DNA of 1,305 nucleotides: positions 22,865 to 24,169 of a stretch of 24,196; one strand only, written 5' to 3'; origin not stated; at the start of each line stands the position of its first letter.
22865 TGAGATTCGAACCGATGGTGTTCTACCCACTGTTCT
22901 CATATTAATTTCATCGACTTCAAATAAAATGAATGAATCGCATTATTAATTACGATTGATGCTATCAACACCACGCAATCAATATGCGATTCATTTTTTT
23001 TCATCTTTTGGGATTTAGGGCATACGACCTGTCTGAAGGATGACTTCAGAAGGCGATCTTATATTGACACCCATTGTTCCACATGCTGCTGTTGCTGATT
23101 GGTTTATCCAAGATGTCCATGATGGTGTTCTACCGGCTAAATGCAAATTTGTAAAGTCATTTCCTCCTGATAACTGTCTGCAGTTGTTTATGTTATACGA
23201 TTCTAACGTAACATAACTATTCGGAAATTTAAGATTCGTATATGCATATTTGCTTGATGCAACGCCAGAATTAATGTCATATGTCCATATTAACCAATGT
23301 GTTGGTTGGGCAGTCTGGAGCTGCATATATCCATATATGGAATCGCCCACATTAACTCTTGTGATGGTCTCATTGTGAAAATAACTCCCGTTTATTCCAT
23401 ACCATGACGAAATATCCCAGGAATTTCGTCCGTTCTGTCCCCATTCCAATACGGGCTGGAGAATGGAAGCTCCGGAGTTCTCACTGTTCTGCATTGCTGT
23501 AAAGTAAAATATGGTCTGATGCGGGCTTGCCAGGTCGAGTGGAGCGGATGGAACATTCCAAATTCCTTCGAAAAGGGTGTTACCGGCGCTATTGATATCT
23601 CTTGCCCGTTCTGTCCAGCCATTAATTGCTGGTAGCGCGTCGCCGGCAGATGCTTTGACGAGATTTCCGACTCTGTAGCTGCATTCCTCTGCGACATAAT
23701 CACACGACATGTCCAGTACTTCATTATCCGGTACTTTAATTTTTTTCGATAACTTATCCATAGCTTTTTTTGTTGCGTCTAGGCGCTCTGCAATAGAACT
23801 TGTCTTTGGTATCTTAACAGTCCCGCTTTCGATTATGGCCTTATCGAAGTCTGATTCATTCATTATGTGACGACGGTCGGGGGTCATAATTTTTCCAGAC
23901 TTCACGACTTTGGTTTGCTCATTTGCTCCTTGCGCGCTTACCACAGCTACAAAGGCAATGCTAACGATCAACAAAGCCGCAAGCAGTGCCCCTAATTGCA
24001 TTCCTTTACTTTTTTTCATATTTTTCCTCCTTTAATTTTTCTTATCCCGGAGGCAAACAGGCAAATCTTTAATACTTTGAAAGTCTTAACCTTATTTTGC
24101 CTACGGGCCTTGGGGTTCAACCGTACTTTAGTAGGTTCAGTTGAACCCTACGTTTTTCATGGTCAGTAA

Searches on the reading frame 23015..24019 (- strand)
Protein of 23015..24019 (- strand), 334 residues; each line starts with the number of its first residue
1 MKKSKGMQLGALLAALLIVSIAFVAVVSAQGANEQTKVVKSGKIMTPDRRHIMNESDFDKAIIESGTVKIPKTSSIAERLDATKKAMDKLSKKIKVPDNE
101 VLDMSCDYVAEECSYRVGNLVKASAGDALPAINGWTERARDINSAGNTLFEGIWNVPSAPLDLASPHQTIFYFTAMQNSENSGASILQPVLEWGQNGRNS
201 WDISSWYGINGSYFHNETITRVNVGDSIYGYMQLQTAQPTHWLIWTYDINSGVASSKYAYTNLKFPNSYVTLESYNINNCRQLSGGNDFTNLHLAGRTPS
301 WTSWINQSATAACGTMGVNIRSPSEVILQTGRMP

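Call 11: search_protein_families(library=pfam, proteins=[window:23015-24019:-], max_evalue=0.01)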
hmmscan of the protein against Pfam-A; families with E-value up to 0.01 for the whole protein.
window:23015-24019:- (334 aa): 0 families

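Call 15: find_encoding_contigs(protein=window:23018-24019:-, flank=10000, max_places=10)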
Protein window:23018-24019:- (334 aa): 6 contigs read that carry it; 5 places shown.
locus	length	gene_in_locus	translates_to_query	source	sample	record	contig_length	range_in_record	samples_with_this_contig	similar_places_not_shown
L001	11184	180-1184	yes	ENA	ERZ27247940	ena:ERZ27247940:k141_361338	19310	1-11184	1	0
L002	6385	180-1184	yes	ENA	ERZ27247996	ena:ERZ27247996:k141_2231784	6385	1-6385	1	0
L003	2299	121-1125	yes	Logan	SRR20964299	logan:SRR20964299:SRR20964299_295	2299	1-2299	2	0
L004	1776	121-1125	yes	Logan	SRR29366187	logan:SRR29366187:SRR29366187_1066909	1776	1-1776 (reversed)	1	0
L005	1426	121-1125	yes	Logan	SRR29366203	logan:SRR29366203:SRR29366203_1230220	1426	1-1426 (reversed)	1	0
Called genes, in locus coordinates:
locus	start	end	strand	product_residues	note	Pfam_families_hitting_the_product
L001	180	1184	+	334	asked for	-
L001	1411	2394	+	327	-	-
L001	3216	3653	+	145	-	-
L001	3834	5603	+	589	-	PF25174:Beta-prop_THOC3 (faint), PF00930:DPPIV_N (faint), PF07676:PD40 (faint), PF08662:eIF2A (faint), PF23381:Beta-prop_IFT122_1st (faint), PF26549:Tricorn_N, PF26550:Tricorn_2nd, PF26549:Tricorn_N (weak), +2 more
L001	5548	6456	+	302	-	PF12679:ABC2_membrane_2, PF12730:ABC2_membrane_4 (weak), PF12698:ABC2_membrane_3 (weak)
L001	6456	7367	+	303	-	PF12679:ABC2_membrane_2, PF13346:ABC2_membrane_5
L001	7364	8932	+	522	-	PF10633:NPCBM_assoc (faint)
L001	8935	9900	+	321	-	PF00005:ABC_tran, PF13304:AAA_21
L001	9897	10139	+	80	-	-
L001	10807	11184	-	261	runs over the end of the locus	PF01193:RNA_pol_L, PF01000:RNA_pol_A_bac, PF00037:Fer4 (faint), PF12838:Fer4_7 (weak)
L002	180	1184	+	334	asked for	-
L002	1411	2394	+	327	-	-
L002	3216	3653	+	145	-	-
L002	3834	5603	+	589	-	PF25174:Beta-prop_THOC3 (faint), PF00930:DPPIV_N (faint), PF07676:PD40 (faint), PF08662:eIF2A (faint), PF23381:Beta-prop_IFT122_1st (faint), PF26549:Tricorn_N, PF26550:Tricorn_2nd, PF26549:Tricorn_N (weak), +2 more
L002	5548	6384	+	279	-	?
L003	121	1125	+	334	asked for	-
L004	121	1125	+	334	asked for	-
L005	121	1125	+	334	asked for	-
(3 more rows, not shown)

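Call 20: find_homologous_proteins(query=window:23018-24019:-)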
Query window:23018-24019:- (334 aa): 26 proteins with E <= 0.001 among 3767 candidates.
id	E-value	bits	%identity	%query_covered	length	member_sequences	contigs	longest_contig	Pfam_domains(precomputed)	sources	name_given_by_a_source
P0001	2.7e-223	758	100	100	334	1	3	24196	-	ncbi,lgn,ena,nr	ncbi:MAG: hypothetical protein O8C66_04485 [Candidatus Methanoperedens sp.]|nr:hypothetical protein 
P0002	3.8e-163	560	76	100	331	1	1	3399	-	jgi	-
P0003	1.1e-158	546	74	100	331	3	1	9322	-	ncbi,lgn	-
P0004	1.9e-149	515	70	100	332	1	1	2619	-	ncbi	-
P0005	1.7e-140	486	68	100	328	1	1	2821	-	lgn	-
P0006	5.4e-136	471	68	100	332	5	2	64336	-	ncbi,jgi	jgi:hypothetical protein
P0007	1.8e-134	466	68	98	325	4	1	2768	-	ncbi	-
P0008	1.2e-131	457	65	98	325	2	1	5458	-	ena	-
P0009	1.2e-130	453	64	100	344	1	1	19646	-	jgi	-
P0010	2.7e-126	439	64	100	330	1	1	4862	-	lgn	-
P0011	2.2e-124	433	63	93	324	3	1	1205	-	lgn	-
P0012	2.0e-73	265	60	70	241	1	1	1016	-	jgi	jgi:hypothetical protein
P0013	1.1e-72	263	42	99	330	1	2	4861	-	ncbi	-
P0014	5.3e-66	241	40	99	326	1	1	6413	-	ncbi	-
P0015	9.4e-50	188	39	96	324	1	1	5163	-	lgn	-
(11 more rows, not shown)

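Call 21: find_encoding_contigs(protein=P0006, flank=10000, max_places=4)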
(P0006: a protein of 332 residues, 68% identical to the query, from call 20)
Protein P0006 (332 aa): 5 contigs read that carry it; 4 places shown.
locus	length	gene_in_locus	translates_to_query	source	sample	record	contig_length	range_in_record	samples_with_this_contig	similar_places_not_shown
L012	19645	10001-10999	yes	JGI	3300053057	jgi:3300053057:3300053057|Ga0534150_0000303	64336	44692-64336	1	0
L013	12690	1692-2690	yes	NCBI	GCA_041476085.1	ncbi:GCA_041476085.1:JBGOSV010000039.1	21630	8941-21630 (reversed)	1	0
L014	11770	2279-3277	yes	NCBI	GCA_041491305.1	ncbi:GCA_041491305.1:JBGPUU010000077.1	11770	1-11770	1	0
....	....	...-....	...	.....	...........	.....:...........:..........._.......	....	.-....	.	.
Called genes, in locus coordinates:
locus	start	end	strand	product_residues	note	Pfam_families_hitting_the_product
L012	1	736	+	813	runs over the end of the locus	PF18019:Cas3_HD (weak), PF00270:DEAD (weak), PF04851:ResIII, PF00271:Helicase_C (weak), PF22590:Cas3-like_C_2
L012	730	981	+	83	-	-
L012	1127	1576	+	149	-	PF01909:NTP_transf_2, PF18765:Polbeta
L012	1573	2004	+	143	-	PF01934:HepT-like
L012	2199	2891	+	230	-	PF17955:Cas6b_N, PF17262:Cas6b_C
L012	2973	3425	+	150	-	PF01909:NTP_transf_2, PF18765:Polbeta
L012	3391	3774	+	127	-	PF01934:HepT-like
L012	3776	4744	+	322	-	PF01867:Cas_Cas1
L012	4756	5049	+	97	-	PF09827:CRISPR_Cas2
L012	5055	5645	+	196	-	PF01930:Cas_Cas4, PF12705:PDDEXK_1 (weak)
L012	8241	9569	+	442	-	PF01523:PmbA_TldD_1st, PF19290:PmbA_TldD_2nd (weak), PF19289:PmbA_TldD_3rd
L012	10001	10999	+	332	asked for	-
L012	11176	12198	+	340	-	-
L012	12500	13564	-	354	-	PF01658:Inos-1-P_synth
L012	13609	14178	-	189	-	PF01066:CDP-OH_P_transf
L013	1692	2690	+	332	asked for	-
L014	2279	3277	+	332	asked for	-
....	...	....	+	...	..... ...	-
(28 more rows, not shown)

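Call 22: find_encoding_contigs(protein=P0003, flank=10000, max_places=4)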
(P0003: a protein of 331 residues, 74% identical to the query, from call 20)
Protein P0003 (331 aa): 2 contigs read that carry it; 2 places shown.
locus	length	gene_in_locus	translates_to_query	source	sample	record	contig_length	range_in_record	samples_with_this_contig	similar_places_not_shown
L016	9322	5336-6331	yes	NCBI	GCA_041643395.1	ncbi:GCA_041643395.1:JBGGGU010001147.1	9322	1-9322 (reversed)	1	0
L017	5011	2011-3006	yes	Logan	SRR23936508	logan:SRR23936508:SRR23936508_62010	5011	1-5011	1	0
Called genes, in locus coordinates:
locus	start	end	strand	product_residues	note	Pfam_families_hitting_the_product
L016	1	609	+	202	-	?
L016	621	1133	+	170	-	PF00011:HSP20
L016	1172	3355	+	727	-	PF02359:CDC48_N, PF02933:CDC48_2, PF05496:RuvB_N, PF13191:AAA_16 (weak), PF00004:AAA, PF17862:AAA_lid_3, PF00004:AAA, PF17862:AAA_lid_3, +23 more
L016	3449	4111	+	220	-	-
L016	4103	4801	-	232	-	PF01040:UbiA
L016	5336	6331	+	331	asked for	-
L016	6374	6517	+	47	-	-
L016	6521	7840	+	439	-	-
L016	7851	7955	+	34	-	-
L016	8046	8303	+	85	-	-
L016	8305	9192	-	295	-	PF22082:TtuA_LIM_N, PF01171:ATP_bind_3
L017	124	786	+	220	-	-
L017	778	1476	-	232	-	PF01040:UbiA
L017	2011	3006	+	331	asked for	-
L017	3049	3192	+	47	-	-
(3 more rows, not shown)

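Call 23: find_encoding_contigs(protein=P0009, flank=10000, max_places=4)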
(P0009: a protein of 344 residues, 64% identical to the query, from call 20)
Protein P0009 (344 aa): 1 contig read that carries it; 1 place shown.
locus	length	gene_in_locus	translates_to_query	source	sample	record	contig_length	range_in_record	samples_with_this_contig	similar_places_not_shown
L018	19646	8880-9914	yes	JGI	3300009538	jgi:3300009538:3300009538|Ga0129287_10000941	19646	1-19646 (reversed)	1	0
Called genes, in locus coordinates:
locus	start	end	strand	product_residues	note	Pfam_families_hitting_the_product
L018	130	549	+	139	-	-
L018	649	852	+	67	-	-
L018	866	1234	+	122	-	-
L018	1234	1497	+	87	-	-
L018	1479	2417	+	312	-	PF25705:Gad1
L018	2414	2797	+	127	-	-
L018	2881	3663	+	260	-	-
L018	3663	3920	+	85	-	-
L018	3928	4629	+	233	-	PF14243:R2K_3, PF18299:R2K_2 (weak)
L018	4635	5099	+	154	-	-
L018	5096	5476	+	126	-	-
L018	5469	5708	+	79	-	-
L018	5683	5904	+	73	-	-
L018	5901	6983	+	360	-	PF01807:Zn_ribbon_DnaG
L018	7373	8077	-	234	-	PF12840:HTH_20 (faint), PF24266:HTH_HVO_0163_N, PF12802:MarR_2 (faint), PF01022:HTH_5 (weak), PF01047:MarR (weak), PF13412:HTH_24, PF01325:Fe_dep_repress (faint), PF08279:HTH_11 (weak)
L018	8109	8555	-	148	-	-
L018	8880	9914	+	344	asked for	-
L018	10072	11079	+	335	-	-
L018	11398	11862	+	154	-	PF21849:DUF6908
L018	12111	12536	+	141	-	-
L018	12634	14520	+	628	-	PF07676:PD40 (faint), PF00930:DPPIV_N (faint), PF26550:Tricorn_2nd (weak), PF26549:Tricorn_N (weak)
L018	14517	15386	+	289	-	PF12679:ABC2_membrane_2, PF12698:ABC2_membrane_3 (faint), PF12730:ABC2_membrane_4 (weak)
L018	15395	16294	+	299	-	PF12679:ABC2_membrane_2, PF10920:DUF2705 (weak), PF12698:ABC2_membrane_3 (weak), PF13346:ABC2_membrane_5 (weak)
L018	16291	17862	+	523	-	PF07705:CARDB (faint), PF10633:NPCBM_assoc (faint)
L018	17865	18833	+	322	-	PF00005:ABC_tran, PF13304:AAA_21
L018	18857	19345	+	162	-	PF21849:DUF6908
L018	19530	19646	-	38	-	?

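Call 27: find_encoding_contigs(protein=P0013, flank=6000, max_places=3)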
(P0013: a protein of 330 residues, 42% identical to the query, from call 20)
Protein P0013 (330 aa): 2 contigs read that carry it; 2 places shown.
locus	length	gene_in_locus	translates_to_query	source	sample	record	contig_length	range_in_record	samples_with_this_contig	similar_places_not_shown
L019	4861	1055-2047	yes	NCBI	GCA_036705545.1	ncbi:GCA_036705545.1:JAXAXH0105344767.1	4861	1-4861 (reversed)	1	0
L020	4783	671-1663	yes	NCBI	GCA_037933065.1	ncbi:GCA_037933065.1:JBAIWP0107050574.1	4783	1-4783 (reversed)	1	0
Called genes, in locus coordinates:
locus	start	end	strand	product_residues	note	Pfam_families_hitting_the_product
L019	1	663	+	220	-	?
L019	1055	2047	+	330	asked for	-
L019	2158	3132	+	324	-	-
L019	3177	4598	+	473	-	-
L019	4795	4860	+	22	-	?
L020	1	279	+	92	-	?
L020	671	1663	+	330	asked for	-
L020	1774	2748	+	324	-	-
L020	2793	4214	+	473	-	-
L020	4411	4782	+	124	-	?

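Call 28: find_encoding_contigs(protein=P0008, flank=6000, max_places=3)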
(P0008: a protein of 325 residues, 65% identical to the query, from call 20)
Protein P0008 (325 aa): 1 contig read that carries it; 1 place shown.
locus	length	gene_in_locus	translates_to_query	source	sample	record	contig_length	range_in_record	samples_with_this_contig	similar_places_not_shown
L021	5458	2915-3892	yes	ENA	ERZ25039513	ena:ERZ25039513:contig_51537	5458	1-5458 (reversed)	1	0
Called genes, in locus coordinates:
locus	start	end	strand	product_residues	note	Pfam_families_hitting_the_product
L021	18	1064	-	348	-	PF10996:Beta-Casp, PF07521:RMMBL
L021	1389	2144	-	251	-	PF08279:HTH_11 (faint), PF12840:HTH_20 (faint), PF13412:HTH_24 (weak), PF24266:HTH_HVO_0163_N (weak), PF01047:MarR (faint), PF12802:MarR_2 (faint), PF13412:HTH_24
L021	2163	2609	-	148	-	-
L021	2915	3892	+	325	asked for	-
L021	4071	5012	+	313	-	-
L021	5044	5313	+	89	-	-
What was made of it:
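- HTH regulator genes lie divergently next to two copies, L018 and L021 (calls 23, 28).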

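Call 54: search_protein_families(library=pfam, alignment_id=A8, max_evalue=0.01)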
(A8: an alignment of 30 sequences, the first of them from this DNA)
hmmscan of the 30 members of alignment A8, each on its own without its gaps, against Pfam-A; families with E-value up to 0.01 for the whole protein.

A. member 1, seq(334 aa): 0 families

B. families by the number of members that match (of 30 scanned): 9 families
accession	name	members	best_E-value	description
PF19872.4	DUF6345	2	4.9e-36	Family of unknown function (DUF6345)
PF00413.30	Peptidase_M10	2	3.9e-11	Matrixin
PF00082.27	Peptidase_S8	1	1.8e-25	Subtilase family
PF13688.12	Reprolysin_5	1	2.9e-23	Metallo-peptidase family M12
PF04151.21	PPC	1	3.8e-07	Bacterial pre-peptidase C-terminal domain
PF13529.12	Peptidase_C39_2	1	6.7e-07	Peptidase_C39 like family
PF13582.12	Reprolysin_3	1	3.7e-05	Metallo-peptidase family M12B Reprolysin-like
PF05572.19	Peptidase_M43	1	0.0026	Pregnancy-associated plasma protein-A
PF03412.21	Peptidase_C39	1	0.0046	Peptidase C39 family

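Call 55: search_protein_families(library=ncbifam, alignment_id=A8, max_evalue=0.01)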
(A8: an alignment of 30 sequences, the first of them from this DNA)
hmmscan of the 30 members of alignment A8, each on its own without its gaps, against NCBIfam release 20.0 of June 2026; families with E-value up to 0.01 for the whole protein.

A. member 1, seq(334 aa): 0 families

B. families by the number of members that match (of 30 scanned): 9 families
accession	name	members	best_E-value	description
NF041905.1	MXAN_2677_2678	2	6.1e-10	myxosortase-dependent metalloprotease, MXAN_2677/MXAN_2678 family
NF038122.1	metallo_LGF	2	1e-06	NF038122 family metalloprotease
NF051463.1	Rv1815_serprot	2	3.1e-05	Rv1815 family serine proteinase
TIGR03921.1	T7SS_mycosin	1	2.4e-11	type VII secretion-associated serine protease mycosin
TIGR04449.1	halocin_C8_dom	1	3.9e-06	halocin C8-like domain-containing protein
TIGR03895.1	protease_PatA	1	2.9e-05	PatA/PatG family cyanobactin maturation protease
NF042956.1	IteS_antiphage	1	0.00026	S8 family anti-phage peptidase IteS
NF033595.1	denti_PrtP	1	0.0029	dentilisin complex serine proteinase subunit PrtP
NF038340.1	SAR2788_fam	1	0.005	SAR2788 family putative toxin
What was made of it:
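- Pfam and NCBIfam hits among 30 downstream proteins: M10 x2, M12, S8, C39-like, PPC, Rv1815-type serine protease x2 and a halocin-C8 domain (calls 54, 55).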

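Call 76: predict_structure(alignment_id=A9)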
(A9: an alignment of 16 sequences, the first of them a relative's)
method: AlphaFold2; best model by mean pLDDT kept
length: 334 residues; sequences in the alignment: 16
mean_pLDDT: 82.4   pTM: 0.80
mean pLDDT of the five models: 82.4, 80.4, 78.2, 76.3, 72.7
residues with pLDDT >= 90: 165; 70-90: 113; 50-70: 14; < 50: 42
segments of 3 or more residues with pLDDT < 50: 1-40
pLDDT, mean of each block of 10 residues (from residue 1): 37 47 39 34 76 85 93 95 94 83 93 93 70 83 91 94 85 92 84 87 91 81 95 89 95 93 92 88 90 91 90 85 94 55
secondary structure, 60 per line:
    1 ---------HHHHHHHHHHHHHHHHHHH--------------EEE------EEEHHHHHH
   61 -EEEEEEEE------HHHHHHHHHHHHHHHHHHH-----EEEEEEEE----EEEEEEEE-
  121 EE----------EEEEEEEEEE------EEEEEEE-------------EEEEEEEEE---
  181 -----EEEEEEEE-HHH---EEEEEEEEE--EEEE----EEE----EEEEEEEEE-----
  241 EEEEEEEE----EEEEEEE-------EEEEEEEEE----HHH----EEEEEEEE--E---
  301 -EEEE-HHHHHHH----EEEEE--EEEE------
elements in order: H10-28 E43-45 E52-54 H55-60 E62-69 H76-94 E100-107 E112-119 E133-142 E149-155 E169-177 E186-193 E201-209 E212-215 E220-222 E227-235 E241-248 E253-259 E267-275 E287-294 E302-305 H307-313 E318-322 E325-328
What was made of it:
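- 23015..24030 (-): Downstream gene 2: a 334-aa secreted protein with an eqolisin (G1 glutamic peptidase) fold, preceded by SD GGAGG (24030-24026). AF2 pLDDT 82 (call 76).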

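Call 79: fold_search(model_id=the predicted structure, library=pdb)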
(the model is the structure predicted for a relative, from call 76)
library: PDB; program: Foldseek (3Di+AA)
matches with E <= 10: 926; with E <= 0.001: 37
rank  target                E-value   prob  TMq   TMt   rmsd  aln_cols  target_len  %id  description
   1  2ifw_A                3.5e-09  1.00  0.41  0.63   6.0       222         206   15  Crystal structure of scytalido-glutamic peptidase with a transition state analog inhibitor (released 2006-10-03)
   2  2ifr_A                1.4e-08  1.00  0.39  0.60   5.2       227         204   15  Crystal structure of Scytalido-glutamic peptidase with a peptide based transition state analog (released 2006-10-03)
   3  4hfs_A                8.5e-08  1.00  0.39  0.59   6.1       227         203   10  Crystal structure of an uncharacterized protein (yncM) from Bacillus subtilis subsp. subtilis str. 168 at 1.55 A resol (released 2012-12-05)
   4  8xai_B                2.0e-07  1.00  0.39  0.59   6.0       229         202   13  Crystal structure of Protease CPAVM1 in Bacillus subtilis LjM2 (released 2024-06-19)
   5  1s2b                  2.7e-07  1.00  0.41  0.64   4.8       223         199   14  Structure of SCP-B the first member of the Eqolisin family of Peptidases to have its structure determined (released 2004-04-27)
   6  8xai_D                4.2e-07  1.00  0.39  0.62   5.3       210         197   13  Crystal structure of Protease CPAVM1 in Bacillus subtilis LjM2 (released 2024-06-19)
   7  7zvb_A                6.0e-07  1.00  0.44  0.55   4.8       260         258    9  Crystal Structure of the mature form of the glutamic-class prolyl-endopeptidase neprosin at 2.35 A resolution. (released 2022-08-10)
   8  7zvc_A                6.7e-07  1.00  0.44  0.56   5.0       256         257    9  Second crystal form of the mature glutamic-class prolyl-endopeptidase neprosin at 1.85 A resolution. (released 2022-08-10)
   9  9qr8_A                8.9e-07  1.00  0.43  0.54   5.5       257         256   10  Gliadin degrading prolyl endopeptidase Celiacase (neprosin C334V) (released 2025-10-22)
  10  7zva_A                9.4e-07  1.00  0.46  0.46   6.0       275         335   10  Crystal Structure of the native zymogen form of the glutamic-class prolyl-endopeptidase neprosin at 1.80 A resolution. (released 2022-08-10)
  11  8xai_A                1.7e-06  1.00  0.38  0.58   6.0       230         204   13  Crystal structure of Protease CPAVM1 in Bacillus subtilis LjM2 (released 2024-06-19)
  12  7zu8_A                2.6e-06  1.00  0.43  0.43   6.1       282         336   10  Crystal Structure of the zymogen form of the glutamic-class prolyl-endopeptidase neprosin at 2.05 A resolution in pres (released 2022-08-10)
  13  1cpm                  1.6e-05  1.00  0.35  0.51   5.7       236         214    9  NATIVE-LIKE IN VIVO FOLDING OF A CIRCULARLY PERMUTED JELLYROLL PROTEIN SHOWN BY CRYSTAL STRUCTURE ANALYSIS (released 1994-06-22)
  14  9h9s                  2.1e-05  1.00  0.37  0.52   5.7       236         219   10  Crystal structure of a lectin-like protein from Ustilago maydis (released 2025-08-20)
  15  3wvj_B                3.3e-05  1.00  0.28  0.39  16.6       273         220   11  The crystal structure of native glycosidic hydrolase (released 2015-06-24)
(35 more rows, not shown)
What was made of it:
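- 23015..24030 (-): Foldseek top hits are scytalidoglutamic peptidase 2ifw (E 3.5e-9), SCP-B and neprosin (call 79).
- The 334-aa protein has an eqolisin fold (call 79).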

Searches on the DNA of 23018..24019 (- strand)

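Call 57: search_rna_families(sources=[L016, L018, L021, L022, L033, L034, L036, L039, L041, L048, L052, L058, L064, L065, L066, L069, L071, L073], threshold=gathering)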
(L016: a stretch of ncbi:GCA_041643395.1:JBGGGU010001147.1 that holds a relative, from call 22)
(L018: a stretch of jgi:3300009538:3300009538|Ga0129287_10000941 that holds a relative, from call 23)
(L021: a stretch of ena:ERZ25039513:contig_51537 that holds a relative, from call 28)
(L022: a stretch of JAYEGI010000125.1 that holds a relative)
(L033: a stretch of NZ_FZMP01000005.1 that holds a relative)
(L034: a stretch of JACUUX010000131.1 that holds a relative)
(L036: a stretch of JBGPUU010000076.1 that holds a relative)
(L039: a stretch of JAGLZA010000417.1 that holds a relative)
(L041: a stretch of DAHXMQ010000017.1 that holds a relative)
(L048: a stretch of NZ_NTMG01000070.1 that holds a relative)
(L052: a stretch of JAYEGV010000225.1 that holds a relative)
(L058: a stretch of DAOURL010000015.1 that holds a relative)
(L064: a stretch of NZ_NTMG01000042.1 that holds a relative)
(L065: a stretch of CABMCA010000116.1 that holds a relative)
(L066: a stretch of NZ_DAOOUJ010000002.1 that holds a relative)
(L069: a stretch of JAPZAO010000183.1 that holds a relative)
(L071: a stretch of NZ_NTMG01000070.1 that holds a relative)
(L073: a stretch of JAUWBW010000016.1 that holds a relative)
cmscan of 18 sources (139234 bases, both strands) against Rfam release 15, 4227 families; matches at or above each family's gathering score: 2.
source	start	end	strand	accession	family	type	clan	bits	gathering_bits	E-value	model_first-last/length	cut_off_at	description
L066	6984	7184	-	RF02792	sRNA162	Gene; antisense;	-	78.4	78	5.4e-12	1-190/190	no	Archaeal Small RNA 162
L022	705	776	-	RF00005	tRNA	Gene; tRNA;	CL00001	67.5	29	3.3e-12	1-71/71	no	tRNA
